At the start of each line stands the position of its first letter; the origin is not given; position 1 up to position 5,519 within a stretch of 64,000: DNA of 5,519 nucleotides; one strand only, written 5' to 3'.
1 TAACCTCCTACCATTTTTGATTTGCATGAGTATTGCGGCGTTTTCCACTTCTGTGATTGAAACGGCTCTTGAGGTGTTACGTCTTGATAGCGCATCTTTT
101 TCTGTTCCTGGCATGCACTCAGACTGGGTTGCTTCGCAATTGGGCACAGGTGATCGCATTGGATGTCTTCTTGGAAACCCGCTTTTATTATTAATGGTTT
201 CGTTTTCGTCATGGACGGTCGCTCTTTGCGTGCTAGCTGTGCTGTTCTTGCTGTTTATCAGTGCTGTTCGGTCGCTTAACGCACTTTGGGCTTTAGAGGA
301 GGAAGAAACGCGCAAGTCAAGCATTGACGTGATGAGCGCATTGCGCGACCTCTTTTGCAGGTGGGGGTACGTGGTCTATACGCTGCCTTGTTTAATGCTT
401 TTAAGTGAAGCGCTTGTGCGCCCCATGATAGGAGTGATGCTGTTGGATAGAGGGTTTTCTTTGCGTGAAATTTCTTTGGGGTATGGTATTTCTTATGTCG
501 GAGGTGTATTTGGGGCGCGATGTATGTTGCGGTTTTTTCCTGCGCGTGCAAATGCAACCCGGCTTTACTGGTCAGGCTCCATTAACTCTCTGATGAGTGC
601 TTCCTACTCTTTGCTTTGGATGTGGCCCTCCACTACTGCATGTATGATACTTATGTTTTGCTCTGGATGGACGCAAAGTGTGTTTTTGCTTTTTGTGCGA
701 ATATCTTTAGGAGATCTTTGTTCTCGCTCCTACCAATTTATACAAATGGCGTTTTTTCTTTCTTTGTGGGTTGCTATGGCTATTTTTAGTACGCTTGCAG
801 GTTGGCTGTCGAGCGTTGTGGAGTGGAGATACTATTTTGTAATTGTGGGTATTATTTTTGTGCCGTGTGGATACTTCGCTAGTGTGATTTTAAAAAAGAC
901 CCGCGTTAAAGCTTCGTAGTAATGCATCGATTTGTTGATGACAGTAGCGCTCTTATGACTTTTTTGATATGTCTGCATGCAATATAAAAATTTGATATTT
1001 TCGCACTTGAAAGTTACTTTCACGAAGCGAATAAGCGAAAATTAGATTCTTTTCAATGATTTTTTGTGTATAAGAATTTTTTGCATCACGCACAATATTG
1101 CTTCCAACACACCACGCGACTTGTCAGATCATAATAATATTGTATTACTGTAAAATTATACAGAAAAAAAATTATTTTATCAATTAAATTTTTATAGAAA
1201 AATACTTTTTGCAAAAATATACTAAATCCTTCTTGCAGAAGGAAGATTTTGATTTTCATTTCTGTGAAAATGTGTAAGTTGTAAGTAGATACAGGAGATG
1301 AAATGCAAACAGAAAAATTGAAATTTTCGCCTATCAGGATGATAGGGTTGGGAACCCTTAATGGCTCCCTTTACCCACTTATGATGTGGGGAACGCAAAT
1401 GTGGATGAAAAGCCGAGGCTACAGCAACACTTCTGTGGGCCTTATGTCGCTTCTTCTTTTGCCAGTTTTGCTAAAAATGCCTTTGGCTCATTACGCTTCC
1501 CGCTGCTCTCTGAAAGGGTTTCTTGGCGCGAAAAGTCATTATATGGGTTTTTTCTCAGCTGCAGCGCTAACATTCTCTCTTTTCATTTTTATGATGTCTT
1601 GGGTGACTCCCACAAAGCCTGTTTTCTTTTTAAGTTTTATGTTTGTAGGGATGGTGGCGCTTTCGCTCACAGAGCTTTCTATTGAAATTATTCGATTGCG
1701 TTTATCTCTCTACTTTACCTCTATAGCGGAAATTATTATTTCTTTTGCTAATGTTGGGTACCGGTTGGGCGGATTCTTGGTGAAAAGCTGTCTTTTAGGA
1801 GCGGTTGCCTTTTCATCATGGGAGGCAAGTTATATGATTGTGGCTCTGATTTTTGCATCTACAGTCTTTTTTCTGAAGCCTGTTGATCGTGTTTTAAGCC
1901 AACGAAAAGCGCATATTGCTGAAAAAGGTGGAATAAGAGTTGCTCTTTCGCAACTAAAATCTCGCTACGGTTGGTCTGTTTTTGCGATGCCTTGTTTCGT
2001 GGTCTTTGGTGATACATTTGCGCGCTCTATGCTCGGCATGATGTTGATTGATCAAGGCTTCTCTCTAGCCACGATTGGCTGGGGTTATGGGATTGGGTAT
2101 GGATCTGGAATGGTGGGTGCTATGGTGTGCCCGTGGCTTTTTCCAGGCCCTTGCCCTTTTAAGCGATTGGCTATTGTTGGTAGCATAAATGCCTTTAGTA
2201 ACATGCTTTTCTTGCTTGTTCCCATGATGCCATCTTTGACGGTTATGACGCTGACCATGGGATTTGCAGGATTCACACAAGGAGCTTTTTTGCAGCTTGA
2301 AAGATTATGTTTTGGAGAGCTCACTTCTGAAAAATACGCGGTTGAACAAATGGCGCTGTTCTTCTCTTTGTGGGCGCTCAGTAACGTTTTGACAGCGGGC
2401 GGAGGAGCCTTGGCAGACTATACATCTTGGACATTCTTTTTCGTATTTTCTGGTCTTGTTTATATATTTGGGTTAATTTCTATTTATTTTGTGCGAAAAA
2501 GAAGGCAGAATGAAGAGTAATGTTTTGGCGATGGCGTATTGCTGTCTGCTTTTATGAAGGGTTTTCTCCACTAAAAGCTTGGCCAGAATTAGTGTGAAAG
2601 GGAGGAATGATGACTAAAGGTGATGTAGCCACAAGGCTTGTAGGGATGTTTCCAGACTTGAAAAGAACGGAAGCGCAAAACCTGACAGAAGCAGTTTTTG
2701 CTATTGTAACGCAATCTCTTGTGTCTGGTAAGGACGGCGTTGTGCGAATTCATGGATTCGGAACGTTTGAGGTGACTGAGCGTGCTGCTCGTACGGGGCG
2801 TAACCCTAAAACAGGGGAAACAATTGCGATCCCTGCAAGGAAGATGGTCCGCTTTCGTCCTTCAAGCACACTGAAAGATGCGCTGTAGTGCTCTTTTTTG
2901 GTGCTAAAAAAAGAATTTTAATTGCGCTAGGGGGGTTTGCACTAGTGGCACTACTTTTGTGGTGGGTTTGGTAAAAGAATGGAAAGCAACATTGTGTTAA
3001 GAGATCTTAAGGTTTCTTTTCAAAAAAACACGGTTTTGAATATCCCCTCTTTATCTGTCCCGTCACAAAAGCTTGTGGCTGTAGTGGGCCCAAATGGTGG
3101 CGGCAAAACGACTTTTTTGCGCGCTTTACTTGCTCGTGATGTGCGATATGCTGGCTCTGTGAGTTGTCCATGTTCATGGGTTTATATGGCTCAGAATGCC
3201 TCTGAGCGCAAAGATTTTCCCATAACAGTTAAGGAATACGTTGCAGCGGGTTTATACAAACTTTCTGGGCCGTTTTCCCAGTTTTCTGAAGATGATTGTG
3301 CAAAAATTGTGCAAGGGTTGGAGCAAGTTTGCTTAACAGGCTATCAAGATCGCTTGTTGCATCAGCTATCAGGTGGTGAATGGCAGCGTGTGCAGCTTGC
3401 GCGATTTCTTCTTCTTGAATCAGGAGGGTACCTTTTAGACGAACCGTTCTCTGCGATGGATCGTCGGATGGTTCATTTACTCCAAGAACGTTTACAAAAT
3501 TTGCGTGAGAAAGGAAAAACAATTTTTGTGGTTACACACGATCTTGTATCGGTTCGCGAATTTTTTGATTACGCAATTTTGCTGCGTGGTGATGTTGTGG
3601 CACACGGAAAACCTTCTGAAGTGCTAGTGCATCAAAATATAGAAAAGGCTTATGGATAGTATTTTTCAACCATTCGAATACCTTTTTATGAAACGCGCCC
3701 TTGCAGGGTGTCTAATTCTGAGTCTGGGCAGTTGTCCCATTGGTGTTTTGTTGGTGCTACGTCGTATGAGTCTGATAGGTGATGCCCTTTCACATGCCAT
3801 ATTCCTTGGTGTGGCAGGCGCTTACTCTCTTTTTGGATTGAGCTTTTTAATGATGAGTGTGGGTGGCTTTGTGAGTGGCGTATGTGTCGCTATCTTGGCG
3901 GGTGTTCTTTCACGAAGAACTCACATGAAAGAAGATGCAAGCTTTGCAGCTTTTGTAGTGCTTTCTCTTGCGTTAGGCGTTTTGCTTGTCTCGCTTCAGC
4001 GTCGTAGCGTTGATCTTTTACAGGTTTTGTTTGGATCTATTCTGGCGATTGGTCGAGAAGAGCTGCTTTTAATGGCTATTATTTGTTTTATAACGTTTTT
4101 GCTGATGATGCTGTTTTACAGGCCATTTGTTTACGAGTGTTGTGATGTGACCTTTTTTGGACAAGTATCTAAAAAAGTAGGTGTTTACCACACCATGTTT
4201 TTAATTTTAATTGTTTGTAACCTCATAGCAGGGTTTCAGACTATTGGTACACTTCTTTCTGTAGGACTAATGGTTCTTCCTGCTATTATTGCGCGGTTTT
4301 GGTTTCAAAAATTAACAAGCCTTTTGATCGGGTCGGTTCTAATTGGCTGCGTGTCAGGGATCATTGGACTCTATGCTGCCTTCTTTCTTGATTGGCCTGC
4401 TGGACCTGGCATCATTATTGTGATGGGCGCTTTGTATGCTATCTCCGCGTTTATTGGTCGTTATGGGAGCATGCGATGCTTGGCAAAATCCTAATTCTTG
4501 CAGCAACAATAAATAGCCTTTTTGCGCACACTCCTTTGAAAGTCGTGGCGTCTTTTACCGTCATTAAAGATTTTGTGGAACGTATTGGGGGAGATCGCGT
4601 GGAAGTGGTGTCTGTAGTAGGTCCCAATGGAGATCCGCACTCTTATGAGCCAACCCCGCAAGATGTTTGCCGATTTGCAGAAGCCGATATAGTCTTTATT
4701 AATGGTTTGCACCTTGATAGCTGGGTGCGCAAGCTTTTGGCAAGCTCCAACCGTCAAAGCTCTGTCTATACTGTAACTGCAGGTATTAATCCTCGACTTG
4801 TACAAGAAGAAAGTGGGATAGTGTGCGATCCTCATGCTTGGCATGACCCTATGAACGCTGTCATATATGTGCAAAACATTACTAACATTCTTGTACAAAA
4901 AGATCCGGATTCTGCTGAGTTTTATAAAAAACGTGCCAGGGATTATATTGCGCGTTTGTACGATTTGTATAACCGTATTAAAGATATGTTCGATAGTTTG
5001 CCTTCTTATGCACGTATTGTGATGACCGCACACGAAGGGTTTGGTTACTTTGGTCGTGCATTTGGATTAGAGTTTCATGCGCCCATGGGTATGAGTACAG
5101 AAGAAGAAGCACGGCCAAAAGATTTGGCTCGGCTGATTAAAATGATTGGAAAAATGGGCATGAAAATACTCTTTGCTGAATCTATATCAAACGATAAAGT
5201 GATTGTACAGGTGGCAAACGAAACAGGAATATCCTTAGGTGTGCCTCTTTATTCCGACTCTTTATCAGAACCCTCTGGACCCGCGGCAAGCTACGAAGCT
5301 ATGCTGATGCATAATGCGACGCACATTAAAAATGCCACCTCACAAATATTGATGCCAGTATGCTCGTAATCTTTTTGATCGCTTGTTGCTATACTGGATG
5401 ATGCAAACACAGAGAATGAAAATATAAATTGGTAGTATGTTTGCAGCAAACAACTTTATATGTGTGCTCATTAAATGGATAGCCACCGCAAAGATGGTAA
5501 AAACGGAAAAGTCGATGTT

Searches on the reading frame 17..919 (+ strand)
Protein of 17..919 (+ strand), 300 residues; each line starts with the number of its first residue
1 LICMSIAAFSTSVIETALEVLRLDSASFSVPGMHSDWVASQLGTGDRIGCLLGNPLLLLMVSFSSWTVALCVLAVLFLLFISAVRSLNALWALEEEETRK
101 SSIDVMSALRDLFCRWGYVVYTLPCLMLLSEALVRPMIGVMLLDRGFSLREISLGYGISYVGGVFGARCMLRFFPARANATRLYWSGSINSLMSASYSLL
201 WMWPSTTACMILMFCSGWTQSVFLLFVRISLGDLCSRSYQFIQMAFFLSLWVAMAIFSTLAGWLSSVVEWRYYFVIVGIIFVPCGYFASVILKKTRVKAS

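Call 94: search_protein_families(library=pfam, proteins=[window:17-919:+], max_evalue=0.00001)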
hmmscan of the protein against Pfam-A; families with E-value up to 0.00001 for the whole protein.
window:17-919:+ (300 aa): 1 family
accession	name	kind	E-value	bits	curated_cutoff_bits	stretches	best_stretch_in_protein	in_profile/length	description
PF07690.21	MFS_1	-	2.5e-09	36.9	33.4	0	126-297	7-177/347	Major Facilitator Superfamily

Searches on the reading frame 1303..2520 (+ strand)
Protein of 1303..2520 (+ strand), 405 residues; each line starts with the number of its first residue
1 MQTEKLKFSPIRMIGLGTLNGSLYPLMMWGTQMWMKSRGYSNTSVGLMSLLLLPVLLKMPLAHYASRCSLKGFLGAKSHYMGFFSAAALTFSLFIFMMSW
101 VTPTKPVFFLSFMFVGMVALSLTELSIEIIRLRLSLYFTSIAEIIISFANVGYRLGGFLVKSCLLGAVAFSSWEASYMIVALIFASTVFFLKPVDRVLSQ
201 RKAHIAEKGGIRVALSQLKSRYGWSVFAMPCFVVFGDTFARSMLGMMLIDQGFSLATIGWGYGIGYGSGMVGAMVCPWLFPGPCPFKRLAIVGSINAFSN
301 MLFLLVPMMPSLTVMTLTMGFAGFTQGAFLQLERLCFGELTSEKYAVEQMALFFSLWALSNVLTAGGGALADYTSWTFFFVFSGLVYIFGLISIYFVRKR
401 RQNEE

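Call 94: search_protein_families(library=pfam, proteins=[window:1303-2520:+], max_evalue=0.00001)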
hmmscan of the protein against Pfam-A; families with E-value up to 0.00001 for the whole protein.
window:1303-2520:+ (405 aa): 1 family
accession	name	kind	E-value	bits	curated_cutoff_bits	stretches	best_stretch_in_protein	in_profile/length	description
PF07690.21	MFS_1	-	1.2e-09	38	33.4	1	146-363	123-345/347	Major Facilitator Superfamily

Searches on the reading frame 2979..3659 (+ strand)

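Call 94: search_protein_families(library=pfam, proteins=[window:2979-3659:+], max_evalue=0.00001)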
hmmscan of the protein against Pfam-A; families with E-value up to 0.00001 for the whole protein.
window:2979-3659:+ (226 aa): 3 families
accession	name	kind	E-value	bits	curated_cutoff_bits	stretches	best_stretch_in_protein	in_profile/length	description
PF00005.33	ABC_tran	-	2.8e-17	64.1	25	1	22-157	3-136/137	ABC transporter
PF13304.12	AAA_21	-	4.3e-09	37.3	27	0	32-54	1-24/304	AAA domain, putative AbiEii toxin, Type IV TA system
PF02463.25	SMC_N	-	4.1e-06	26.8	40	0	29-50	23-44/220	RecF/RecN/SMC N terminal domain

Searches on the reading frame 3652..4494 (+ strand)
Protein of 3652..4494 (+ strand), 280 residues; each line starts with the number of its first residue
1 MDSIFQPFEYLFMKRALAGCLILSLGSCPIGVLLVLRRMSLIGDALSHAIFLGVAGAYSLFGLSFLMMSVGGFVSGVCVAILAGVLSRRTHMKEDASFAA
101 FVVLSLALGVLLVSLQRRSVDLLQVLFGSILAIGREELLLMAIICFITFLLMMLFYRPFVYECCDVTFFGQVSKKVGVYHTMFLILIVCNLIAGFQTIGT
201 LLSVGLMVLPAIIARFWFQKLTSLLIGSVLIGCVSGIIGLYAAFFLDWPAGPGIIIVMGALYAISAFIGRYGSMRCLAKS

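Call 94: search_protein_families(library=pfam, proteins=[window:3652-4494:+], max_evalue=0.00001)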
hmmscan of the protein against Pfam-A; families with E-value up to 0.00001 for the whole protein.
window:3652-4494:+ (280 aa): 1 family
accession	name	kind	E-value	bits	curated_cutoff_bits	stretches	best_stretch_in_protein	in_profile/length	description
PF00950.22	ABC-3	-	6.1e-52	177.1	20.1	1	10-267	2-256/258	ABC 3 transport family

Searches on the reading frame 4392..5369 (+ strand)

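Call 94: search_protein_families(library=pfam, proteins=[window:4392-5369:+], max_evalue=0.00001)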
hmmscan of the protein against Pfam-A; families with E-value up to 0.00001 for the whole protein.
window:4392-5369:+ (325 aa): 1 family
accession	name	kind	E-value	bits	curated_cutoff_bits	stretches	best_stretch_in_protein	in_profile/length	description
PF01297.22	ZnuA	-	5.7e-78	262.5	29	1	51-315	1-263/263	Zinc-uptake complex component A periplasmic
